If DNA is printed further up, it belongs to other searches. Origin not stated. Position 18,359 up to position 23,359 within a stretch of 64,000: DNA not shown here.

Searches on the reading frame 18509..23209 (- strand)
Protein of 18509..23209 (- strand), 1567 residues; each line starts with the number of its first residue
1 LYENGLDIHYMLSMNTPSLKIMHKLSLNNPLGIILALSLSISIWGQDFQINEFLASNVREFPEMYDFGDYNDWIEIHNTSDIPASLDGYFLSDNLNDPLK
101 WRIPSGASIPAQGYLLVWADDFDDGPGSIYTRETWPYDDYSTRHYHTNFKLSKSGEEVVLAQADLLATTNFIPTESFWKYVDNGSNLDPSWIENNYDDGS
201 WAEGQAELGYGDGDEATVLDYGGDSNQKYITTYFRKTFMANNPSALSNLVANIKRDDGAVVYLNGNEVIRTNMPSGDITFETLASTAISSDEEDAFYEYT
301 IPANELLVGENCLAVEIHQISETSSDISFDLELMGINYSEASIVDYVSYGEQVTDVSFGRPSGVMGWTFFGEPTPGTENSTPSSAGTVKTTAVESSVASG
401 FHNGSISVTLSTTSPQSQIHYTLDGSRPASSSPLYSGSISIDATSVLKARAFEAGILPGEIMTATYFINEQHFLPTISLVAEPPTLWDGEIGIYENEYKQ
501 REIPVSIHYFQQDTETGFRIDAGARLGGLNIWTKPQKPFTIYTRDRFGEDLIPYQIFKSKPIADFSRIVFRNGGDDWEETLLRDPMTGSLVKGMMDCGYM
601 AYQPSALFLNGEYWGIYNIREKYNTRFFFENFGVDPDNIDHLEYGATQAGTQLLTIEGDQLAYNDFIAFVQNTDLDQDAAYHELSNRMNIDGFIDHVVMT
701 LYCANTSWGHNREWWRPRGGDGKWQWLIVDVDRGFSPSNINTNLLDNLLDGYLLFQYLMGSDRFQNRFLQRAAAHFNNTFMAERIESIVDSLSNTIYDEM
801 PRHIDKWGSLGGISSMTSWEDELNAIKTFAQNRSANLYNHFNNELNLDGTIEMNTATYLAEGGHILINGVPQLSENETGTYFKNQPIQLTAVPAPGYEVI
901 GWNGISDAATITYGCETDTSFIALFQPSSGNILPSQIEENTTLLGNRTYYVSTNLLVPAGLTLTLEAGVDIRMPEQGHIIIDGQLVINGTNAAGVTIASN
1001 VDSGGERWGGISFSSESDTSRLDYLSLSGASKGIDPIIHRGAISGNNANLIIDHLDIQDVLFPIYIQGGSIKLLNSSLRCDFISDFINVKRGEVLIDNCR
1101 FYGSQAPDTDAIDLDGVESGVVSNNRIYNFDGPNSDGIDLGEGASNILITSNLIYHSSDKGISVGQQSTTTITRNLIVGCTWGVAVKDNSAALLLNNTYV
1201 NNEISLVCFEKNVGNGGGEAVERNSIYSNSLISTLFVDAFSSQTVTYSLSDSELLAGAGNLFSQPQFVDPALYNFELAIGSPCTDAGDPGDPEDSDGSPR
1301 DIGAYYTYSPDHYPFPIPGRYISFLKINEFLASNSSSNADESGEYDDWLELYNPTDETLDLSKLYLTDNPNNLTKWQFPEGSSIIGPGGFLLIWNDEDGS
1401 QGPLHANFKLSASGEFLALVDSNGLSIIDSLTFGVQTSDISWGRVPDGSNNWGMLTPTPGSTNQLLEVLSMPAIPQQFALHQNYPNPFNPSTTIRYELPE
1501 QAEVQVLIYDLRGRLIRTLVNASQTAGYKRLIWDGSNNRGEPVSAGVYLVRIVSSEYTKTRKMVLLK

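Call 15: search_protein_families(library=pfam, proteins=[window:18509-23209:-], max_evalue=0.000001)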
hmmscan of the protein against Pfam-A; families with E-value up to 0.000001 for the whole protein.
window:18509-23209:- (1567 aa): 8 families
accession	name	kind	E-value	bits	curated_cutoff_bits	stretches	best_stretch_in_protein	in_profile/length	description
PF08757.17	CotH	-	2.2e-37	129.7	23.8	1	535-836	12-321/322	CotH kinase protein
PF00932.25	LTD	-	1.3e-27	96.8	34.3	2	1325-1433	8-107/109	Lamin Tail Domain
PF13290.12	CHB_HEX_C_1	-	3.3e-16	59.4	22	1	398-461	2-65/67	Chitobiase/beta-hexosaminidase C-terminal domain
PF13287.12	Fn3_assoc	-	2.1e-13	50.6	23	1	408-466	1-59/59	Fn3 associated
PF13229.12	Beta_helix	-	6.9e-12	45.7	25.9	1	1084-1215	23-139/158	Right handed beta helix region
PF13860.13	FlgD_ig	-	8.8e-11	42.1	27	1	1492-1554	12-75/79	FlgD Ig-like domain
PF05048.19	NosD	-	4.8e-07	29.9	23.6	1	1094-1206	71-176/212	Periplasmic copper-binding protein (NosD)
PF18962.6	Por_Secre_tail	-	5e-07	30.4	27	0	1484-1564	2-74/75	Secretion system C-terminal sorting domain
